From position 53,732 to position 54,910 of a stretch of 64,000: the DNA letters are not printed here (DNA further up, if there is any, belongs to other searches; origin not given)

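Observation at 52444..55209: HdeD-USP-SDH protease-Trx2 module welded onto clpB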

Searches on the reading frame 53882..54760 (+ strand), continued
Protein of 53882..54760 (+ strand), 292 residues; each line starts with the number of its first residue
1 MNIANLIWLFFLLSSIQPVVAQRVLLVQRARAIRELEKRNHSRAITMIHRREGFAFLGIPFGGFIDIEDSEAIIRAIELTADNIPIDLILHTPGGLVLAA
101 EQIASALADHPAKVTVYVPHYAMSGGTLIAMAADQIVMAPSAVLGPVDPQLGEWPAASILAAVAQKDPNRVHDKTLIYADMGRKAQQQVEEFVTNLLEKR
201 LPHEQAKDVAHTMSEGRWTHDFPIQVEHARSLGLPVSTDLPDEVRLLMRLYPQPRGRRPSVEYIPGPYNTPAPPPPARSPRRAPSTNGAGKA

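Call 61: search_protein_families(library=pfam, proteins=[L044:9252-10001:+, L004:5517-6368:+, L015:3009-3827:+, L076:9221-9964:+, L053:3529-4182:+, L050:11613-12305:-, L066:194-829:+, L022:829-1509:+, L014:3215-4378:+], max_evalue=0.001)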
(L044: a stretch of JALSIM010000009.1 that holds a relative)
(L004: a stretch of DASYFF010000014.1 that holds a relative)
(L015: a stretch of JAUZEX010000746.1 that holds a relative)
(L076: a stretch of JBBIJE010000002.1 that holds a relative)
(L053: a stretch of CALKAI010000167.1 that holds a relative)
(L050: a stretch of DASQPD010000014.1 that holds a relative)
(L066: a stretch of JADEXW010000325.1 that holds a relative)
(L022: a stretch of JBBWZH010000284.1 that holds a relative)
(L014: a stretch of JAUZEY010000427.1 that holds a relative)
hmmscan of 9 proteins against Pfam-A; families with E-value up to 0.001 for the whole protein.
L044:9252-10001:+ (250 aa): 1 family
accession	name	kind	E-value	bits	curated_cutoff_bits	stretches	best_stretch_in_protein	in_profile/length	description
PF01694.28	Rhomboid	-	6.8e-37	127.3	22.6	1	69-221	4-140/143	Rhomboid domain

L004:5517-6368:+ (284 aa): 1 family
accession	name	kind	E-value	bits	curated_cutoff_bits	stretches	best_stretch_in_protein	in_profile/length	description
PF01694.28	Rhomboid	-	5.5e-31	108.1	22.6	1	117-261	6-142/143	Rhomboid domain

L015:3009-3827:+ (273 aa): 1 family
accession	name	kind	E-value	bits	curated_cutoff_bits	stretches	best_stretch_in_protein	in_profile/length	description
PF01694.28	Rhomboid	-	9.5e-30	104.1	22.6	1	110-251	7-140/143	Rhomboid domain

L076:9221-9964:+ (248 aa): 1 family
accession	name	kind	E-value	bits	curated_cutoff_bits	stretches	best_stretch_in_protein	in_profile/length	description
PF01694.28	Rhomboid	-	3.4e-37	128.3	22.6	1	72-227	3-142/143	Rhomboid domain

L053:3529-4182:+ (218 aa): 1 family
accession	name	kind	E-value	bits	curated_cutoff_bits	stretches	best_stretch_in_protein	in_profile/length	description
PF01694.28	Rhomboid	-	2.1e-34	119.2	22.6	1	59-204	3-139/143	Rhomboid domain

L050:11613-12305:- (231 aa): 1 family
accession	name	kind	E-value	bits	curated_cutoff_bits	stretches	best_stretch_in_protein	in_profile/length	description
PF04972.22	BON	-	1.1e-51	173.4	27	3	92-160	1-69/69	BON domain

L066:194-829:+ (212 aa): 2 families
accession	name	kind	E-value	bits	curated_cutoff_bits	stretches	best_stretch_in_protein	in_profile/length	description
PF00717.28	Peptidase_S24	-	5.1e-22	78.2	23.3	1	79-205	1-116/116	Peptidase S24-like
PF01726.22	LexA_DNA_bind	-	2.3e-10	40.5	23.7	1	3-64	1-62/65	LexA DNA binding domain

L022:829-1509:+ (227 aa): 1 family
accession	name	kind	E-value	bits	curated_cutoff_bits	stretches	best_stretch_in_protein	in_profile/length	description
PF04972.22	BON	-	7.1e-52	174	27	3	89-156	2-69/69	BON domain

L014:3215-4378:+ (388 aa): 3 families
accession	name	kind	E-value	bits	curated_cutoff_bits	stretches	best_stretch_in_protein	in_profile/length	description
PF13365.12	Trypsin_2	-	5.6e-18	66.5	27.6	1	211-347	1-144/144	Trypsin-like peptidase domain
PF02674.22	Colicin_V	-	9.3e-12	45.6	29.3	1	3-143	1-142/144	Colicin V production protein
PF00089.32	Trypsin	-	9.1e-08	32.6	20.6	1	324-353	171-200/220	Trypsin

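Call 65: search_dna_similar(query=window:53882-54760:+, collection=phages, mode=protein, max_rows=8)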
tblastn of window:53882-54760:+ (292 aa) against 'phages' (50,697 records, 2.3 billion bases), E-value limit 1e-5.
Records with a match: 14; places in all: 14; records where one place covers at least 80% of the query: 0.
Best place of each record, by identity: <60% 14.
By first word of the organism name: Porphyromonas 5; Lactobacillus 2; Verrucomicrobia 2; Gordonia 1; Shewanella 1; Vibrio 1; Christensenellales 1; Burkholderia 1.
By host as written in the record: Lactobacillus gasseri 2; Puniceicoccales sp. IMCC8625 2; Porphyromonas gingivalis F0568 1; Porphyromonas gingivalis D83T3 1; Porphyromonas gingivalis Kyudai-3 1; Porphyromonas gingivalis KCOM 2803 1; Porphyromonas gingivalis KCOM 2799 1; Gordonia terrae 3612 1; and 4 more.
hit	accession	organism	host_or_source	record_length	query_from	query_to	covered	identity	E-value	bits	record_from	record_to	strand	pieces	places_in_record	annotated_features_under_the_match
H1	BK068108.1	Porphyromonas phage phage027a_F0568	Porphyromonas gingivalis F0568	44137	62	246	63%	28.3%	5e-10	66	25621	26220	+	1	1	hypothetical protein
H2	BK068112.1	Porphyromonas phage phage031a_D83T3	Porphyromonas gingivalis D83T3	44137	62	246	63%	28.3%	5e-10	66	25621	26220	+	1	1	hypothetical protein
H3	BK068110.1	Porphyromonas phage phage029a_Kyudai3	Porphyromonas gingivalis Kyudai-3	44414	62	246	63%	28.3%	5e-10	66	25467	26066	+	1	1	hypothetical protein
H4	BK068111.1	Porphyromonas phage phage030a_KCOM2803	Porphyromonas gingivalis KCOM 2803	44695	62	246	63%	28.3%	5e-10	66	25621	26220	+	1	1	hypothetical protein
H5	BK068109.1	Porphyromonas phage phage028a_KCOM2799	Porphyromonas gingivalis KCOM 2799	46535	62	246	63%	28.3%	5e-10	66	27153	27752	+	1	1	hypothetical protein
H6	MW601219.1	Gordonia phage BeeGee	Gordonia terrae 3612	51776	82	246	57%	26.2%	3e-8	61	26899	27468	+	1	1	31: hypothetical protein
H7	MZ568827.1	Shewanella phage vB_SspS_MuM16-1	Shewanella sp. M16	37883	65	160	33%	38.1%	5e-11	69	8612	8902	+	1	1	serine protease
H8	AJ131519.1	Lactobacillus phage phiadh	Lactobacillus gasseri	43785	33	144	38%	28.6%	9e-7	56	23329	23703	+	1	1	ClpP-like protease | hypothetical protein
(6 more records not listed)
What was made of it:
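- Tried and rejected: There were only weak partial tblastn hits in phages (mostly under 30% identity, at most 63% coverage; call 65).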

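Call 66: search_dna_similar(query=window:53882-54760:+, collection=plasmids, mode=protein, max_rows=12)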
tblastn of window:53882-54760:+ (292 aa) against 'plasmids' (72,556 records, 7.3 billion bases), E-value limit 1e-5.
Records with a match: 37; places in all: 37; records where one place covers at least 80% of the query: 17.
Best place of each record, by identity: <60% 37.
By first word of the organism name: Thermus 6; Brucella 5; Rhizobium 5; Methylocystis 4; Agrobacterium 3; Paracoccus 2; Roseomonas 2; Shinella 1; Ciceribacter 1; Sinorhizobium 1; and 7 more.
By predicted mobility (MOB-suite, as given by PLSDB): non-mobilizable 23; conjugative 12; mobilizable 2.
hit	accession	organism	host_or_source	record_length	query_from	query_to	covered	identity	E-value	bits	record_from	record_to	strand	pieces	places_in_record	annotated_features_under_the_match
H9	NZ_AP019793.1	Thermus thermophilus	-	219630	3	268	91%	57.9%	3e-93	308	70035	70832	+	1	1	ATP-dependent Clp protease proteolytic subunit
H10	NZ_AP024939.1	Thermus thermophilus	-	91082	3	268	91%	57.9%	4e-92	305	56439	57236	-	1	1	ATP-dependent Clp protease proteolytic subunit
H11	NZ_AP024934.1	Thermus thermophilus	-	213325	3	268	91%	57.9%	4e-92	305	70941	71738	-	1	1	ATP-dependent Clp protease proteolytic subunit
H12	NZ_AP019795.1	Thermus thermophilus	-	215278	3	268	91%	57.9%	4e-92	305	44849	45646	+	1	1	ATP-dependent Clp protease proteolytic subunit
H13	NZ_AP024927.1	Thermus thermophilus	-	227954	3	268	91%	57.9%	4e-92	305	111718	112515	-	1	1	ATP-dependent Clp protease proteolytic subunit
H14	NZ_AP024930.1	Thermus thermophilus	-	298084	3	268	91%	57.9%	4e-92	305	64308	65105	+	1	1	ATP-dependent Clp protease proteolytic subunit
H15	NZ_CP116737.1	Agrobacterium pusense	-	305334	1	267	91%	53.7%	9e-87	290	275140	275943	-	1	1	ATP-dependent Clp protease proteolytic subunit | rhomboid family intramembrane serine protease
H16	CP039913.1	Agrobacterium tumefaciens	-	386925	1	267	91%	53.7%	3e-86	288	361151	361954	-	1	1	hypothetical protein | rhomboid family intramembrane serine protease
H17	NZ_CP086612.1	Shinella zoogloeoides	-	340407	1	267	91%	53.4%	2e-89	298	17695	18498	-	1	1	ATP-dependent Clp protease proteolytic subunit | rhomboid family intramembrane serine protease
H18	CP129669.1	Agrobacterium tumefaciens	Metal working fluids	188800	1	267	91%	53.4%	8e-89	295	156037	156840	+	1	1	ATP-dependent Clp protease proteolytic subunit | rhomboid family intramembrane serine protease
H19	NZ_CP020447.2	Paracoccus yeei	Homo sapiens,Urine suprapubic aspirate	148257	1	269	92%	52.6%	1e-83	280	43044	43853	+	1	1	ATP-dependent Clp protease proteolytic subunit | rhomboid family intramembrane serine protease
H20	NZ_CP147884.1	Roseomonas mucosa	cell culture,Styx glacier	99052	1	267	91%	53.0%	4e-88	293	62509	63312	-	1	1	ATP-dependent Clp protease proteolytic subunit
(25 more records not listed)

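Call 68: get_annotated_region(hit=H15, flank=8000)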
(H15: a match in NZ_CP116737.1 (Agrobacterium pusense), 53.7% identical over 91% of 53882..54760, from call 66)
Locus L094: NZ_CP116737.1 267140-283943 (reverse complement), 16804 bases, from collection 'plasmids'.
description: Agrobacterium pusense strain CFBP5496 plasmid pAtCFBP5496, complete sequence
organism: Agrobacterium pusense (NCBI taxid 648995)
taxonomy: Bacteria; Pseudomonadota; Alphaproteobacteria; Hyphomicrobiales; Rhizobiaceae; Agrobacterium; Agrobacterium pusense
host: -; source: -; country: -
typing (MOB-suite, as given by PLSDB): non-mobilizable; mating-pair formation MPF_T
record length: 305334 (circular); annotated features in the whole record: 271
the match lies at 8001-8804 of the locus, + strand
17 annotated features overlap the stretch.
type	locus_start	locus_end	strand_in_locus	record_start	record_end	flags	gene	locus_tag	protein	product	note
CDS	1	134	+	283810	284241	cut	-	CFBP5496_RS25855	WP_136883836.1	MarR family transcriptional regulator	-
CDS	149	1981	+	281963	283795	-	ftsH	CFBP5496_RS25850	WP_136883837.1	ATP-dependent zinc metalloprotease FtsH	GO:0051301 - cell division [Evidence IEA]; GO:0006508 - proteolysis [Evidence IEA]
CDS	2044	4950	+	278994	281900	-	-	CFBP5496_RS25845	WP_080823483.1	AAA family ATPase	-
CDS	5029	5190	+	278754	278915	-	-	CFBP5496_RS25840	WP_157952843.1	hypothetical protein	-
CDS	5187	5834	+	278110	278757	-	-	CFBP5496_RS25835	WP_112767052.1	HdeD family acid-resistance protein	-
CDS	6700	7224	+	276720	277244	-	-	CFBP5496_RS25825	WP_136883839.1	NADH dehydrogenase ubiquinone Fe-S protein 4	GO:0022900 - electron transport chain [Evidence IEA]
CDS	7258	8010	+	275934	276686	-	-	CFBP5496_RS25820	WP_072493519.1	rhomboid family intramembrane serine protease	-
CDS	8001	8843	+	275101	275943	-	-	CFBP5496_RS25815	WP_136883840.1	ATP-dependent Clp protease proteolytic subunit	-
CDS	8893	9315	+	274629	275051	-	trxC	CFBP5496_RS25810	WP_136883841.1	thioredoxin TrxC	GO:0006662 - glycerol ether metabolic process [Evidence IEA]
CDS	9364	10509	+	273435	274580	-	-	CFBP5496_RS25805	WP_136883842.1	cation:proton antiporter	GO:0006812 - monoatomic cation transport [Evidence IEA]; GO:1902600 - proton transmembrane transport [Evidence IEA]; ...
CDS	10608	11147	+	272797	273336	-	-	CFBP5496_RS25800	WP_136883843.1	NAD-dependent epimerase/dehydratase family protein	-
CDS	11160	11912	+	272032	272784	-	-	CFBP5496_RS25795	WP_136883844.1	IS6 family transposase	-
CDS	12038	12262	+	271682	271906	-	-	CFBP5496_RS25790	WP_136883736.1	hypothetical protein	-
CDS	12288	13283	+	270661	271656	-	-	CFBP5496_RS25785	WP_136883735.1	LacI family DNA-binding transcriptional regulator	GO:0006351 - DNA-templated transcription [Evidence IEA]; GO:0045892 - negative regulation of DNA-templated ...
CDS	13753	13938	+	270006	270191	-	-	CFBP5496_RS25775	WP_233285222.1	type II toxin-antitoxin system MqsA family antitoxin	-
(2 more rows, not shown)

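Call 69: get_annotated_region(hit=H9, flank=8000)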
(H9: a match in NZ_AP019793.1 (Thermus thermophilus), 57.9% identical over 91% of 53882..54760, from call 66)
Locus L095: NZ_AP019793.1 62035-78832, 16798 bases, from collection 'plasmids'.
description: Thermus thermophilus strain AA2-20 plasmid pAA220, complete sequence
organism: Thermus thermophilus (NCBI taxid 274)
taxonomy: Bacteria; Deinococcota; Deinococci; Thermales; Thermaceae; Thermus; Thermus thermophilus
host: -; source: -; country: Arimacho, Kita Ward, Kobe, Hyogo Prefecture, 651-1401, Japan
typing (MOB-suite, as given by PLSDB): non-mobilizable; replicon rep_cluster_1121
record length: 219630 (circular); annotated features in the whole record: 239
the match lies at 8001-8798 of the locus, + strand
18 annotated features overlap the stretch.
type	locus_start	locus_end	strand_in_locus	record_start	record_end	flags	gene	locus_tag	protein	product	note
CDS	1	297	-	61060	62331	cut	-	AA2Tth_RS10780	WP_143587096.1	HAMP domain-containing sensor histidine kinase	GO:0007165 - signal transduction [Evidence IEA]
CDS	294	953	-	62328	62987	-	-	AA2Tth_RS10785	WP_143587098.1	response regulator transcription factor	GO:0000160 - phosphorelay signal transduction system [Evidence IEA]; GO:0006355 - regulation of DNA-templated ...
CDS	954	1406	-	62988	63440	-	-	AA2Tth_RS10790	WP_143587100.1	cytochrome c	-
CDS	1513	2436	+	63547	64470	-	-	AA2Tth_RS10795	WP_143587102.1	hypothetical protein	-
CDS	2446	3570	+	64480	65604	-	-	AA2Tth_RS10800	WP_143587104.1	polysaccharide deacetylase family protein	-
CDS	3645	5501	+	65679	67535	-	-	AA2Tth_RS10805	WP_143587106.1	amino acid transporter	-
CDS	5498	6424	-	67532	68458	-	-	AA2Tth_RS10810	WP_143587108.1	AI-2E family transporter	GO:1905887 - autoinducer AI-2 transmembrane transport [Evidence IEA]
CDS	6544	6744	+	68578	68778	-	-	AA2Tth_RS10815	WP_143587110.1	hypothetical protein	-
CDS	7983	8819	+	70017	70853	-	-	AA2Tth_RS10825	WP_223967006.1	ATP-dependent Clp protease proteolytic subunit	-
CDS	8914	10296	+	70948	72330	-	zwf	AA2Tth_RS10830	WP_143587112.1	glucose-6-phosphate dehydrogenase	GO:0006098 - pentose-phosphate shunt [Evidence IEA]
CDS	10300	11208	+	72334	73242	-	-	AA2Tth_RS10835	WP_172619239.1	NADP-dependent phosphogluconate dehydrogenase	-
CDS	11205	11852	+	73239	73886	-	-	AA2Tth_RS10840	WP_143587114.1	6-phosphogluconolactonase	GO:0005975 - carbohydrate metabolic process [Evidence IEA]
CDS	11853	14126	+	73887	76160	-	-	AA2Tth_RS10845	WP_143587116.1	glycoside hydrolase family 15 protein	-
CDS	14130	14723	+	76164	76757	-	-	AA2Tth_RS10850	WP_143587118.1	Rieske (2Fe-2S) protein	-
CDS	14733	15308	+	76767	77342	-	-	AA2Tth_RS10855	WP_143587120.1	sulfite exporter TauE/SafE family protein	GO:0006810 - transport [Evidence IEA]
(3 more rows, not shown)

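Call 71: search_dna_similar(query=L094:2044-4947:+, collection=plasmids, mode=protein, max_rows=30, rows=spread, max_evalue=1e-100)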
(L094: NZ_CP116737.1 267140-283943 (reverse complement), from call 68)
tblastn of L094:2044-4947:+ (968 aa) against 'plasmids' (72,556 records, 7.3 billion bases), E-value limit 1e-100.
Records with a match: 1593; places in all: 1630; records where one place covers at least 80% of the query: 1370.
Best place of each record, by identity: >=99% 2; 95-99% 7; 90-95% 11; 80-90% 1; 60-80% 1297; <60% 275.
By first word of the organism name: Klebsiella 1105; Enterobacter 78; Listeria 76; Enterococcus 54; Acinetobacter 44; Escherichia 34; Lactococcus 23; Clostridioides 12; Azospirillum 11; Levilactobacillus 10; and 63 more.
By predicted mobility (MOB-suite, as given by PLSDB): conjugative 978; non-mobilizable 409; mobilizable 206.
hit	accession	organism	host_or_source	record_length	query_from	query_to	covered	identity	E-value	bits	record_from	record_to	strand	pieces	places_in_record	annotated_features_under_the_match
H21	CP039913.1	Agrobacterium tumefaciens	-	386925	1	968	100%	100.0%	0e+0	1658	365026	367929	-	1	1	ATP-dependent Clp protease ATP-binding subunit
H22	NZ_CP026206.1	Escherichia coli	-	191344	1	946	98%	70.9%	0e+0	1175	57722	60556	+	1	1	clpK: heat shock survival AAA family ATPase ClpK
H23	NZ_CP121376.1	Acinetobacter baumannii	mixed culture,wastewater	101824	1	968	100%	68.7%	0e+0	1154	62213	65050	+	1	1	clpK: heat shock survival AAA family ATPase ClpK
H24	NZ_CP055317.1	Klebsiella grimontii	culture,Freshwater sample from upstream ...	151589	1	944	98%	70.3%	0e+0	1163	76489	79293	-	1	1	clpK: heat shock survival AAA family ATPase ClpK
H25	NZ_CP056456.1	Enterobacter hormaechei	culture,Freshwater sample from ...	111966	1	944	98%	70.3%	0e+0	1161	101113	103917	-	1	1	clpK: heat shock survival AAA family ATPase ClpK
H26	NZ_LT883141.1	Escherichia coli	-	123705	1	915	95%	72.3%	0e+0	1171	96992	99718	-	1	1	clpK: heat shock survival AAA family ATPase ClpK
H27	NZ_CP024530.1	Klebsiella pneumoniae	Homo sapiens,blood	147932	1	915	95%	72.1%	0e+0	1164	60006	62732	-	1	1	clpK: heat shock survival AAA family ATPase ClpK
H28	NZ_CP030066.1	Klebsiella pneumoniae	Homo sapiens,urine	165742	1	915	95%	72.1%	0e+0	1164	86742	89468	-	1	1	clpK: heat shock survival AAA family ATPase ClpK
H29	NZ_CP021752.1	Klebsiella pneumoniae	-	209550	1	915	95%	72.1%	0e+0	1164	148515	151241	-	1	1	clpK: heat shock survival AAA family ATPase ClpK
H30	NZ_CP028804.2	Klebsiella pneumoniae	Homo sapiens,culture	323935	1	915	95%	72.1%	0e+0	1164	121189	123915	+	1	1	clpK: heat shock survival AAA family ATPase ClpK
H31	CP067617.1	Klebsiella pneumoniae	Homo sapiens,urine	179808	1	915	95%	72.1%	0e+0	1164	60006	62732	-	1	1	clpK: heat shock survival AAA family ATPase ClpK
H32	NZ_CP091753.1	Klebsiella grimontii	Homo sapiens,rectal swab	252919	1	915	95%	72.1%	0e+0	1164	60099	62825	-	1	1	clpK: heat shock survival AAA family ATPase ClpK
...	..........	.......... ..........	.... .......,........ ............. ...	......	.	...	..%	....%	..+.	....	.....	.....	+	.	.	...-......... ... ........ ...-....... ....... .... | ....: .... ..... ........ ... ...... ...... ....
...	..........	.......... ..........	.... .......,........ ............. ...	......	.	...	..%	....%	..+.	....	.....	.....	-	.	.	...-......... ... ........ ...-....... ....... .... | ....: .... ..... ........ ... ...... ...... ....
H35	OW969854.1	Klebsiella pneumoniae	Homo sapiens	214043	1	915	95%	72.1%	0e+0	1164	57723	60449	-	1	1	ATP-dependent Clp protease ATP-binding subunit ClpC | clpK: heat shock survival AAA family ATPase ClpK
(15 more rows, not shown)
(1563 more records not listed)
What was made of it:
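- Closest known: Alphaproteobacterial plasmid islands MarR-FtsH-ClpK-like-. Different: They carry a ClpK-type disaggregase (call 71), a rhomboid gene overlapping the SDH start, and an antiporter.
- Their AAA protein is 70-72% identical to ClpK (call 71).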

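Call 72: get_annotated_region(hit=H22, flank=13000)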
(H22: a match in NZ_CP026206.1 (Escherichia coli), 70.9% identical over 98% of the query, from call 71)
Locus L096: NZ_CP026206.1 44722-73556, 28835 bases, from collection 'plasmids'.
description: Escherichia coli strain ECONIH5 plasmid pECO-cbb3, complete sequence
organism: Escherichia coli (NCBI taxid 562)
taxonomy: Bacteria; Pseudomonadota; Gammaproteobacteria; Enterobacterales; Enterobacteriaceae; Escherichia; Escherichia coli
host: -; source: -; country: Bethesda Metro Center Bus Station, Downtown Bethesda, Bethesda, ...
typing (MOB-suite, as given by PLSDB): conjugative; replicon IncFIB,IncFIB; relaxase MOBC; mating-pair formation MPF_T
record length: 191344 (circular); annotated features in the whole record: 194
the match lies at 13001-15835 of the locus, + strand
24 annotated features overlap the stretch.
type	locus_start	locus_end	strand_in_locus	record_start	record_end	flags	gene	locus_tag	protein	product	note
CDS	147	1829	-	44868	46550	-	-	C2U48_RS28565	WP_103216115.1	methyl-accepting chemotaxis protein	GO:0007165 - signal transduction [Evidence IEA]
CDS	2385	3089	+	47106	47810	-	-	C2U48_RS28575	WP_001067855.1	IS6-like element IS26 family transposase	GO:0006313 - DNA transposition [Evidence IEA]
CDS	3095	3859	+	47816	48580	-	-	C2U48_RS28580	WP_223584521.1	TnsA endonuclease N-terminal domain-containing protein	-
CDS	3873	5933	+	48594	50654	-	-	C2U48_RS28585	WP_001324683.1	Mu transposase C-terminal domain-containing protein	-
CDS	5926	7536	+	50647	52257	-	-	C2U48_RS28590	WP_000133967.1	ATP-binding protein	-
CDS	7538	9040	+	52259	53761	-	-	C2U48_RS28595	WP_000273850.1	TnsD family Tn7-like transposition protein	-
CDS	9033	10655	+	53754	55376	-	-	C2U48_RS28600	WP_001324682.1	Tn7-like element transposition protein TnsE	-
CDS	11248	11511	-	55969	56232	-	-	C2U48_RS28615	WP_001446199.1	transposase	GO:0006313 - DNA transposition [Evidence IEA]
CDS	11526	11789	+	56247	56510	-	-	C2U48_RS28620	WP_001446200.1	hypothetical protein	-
CDS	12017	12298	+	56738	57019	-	-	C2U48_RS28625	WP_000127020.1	helix-turn-helix domain-containing protein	-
CDS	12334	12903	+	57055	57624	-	-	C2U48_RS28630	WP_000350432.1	Hsp20/alpha crystallin family protein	-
CDS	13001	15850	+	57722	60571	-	clpK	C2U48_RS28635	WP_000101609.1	heat shock survival AAA family ATPase ClpK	-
CDS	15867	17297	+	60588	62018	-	cls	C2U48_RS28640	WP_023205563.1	cardiolipin synthase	GO:0032049 - cardiolipin biosynthetic process [Evidence IEA]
CDS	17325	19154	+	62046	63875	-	ftsH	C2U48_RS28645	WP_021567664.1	ATP-dependent zinc metalloprotease FtsH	GO:0051301 - cell division [Evidence IEA]; GO:0006508 - proteolysis [Evidence IEA]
CDS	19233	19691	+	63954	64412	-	hsp20-GI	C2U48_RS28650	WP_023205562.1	small heat shock protein sHSP20-GI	-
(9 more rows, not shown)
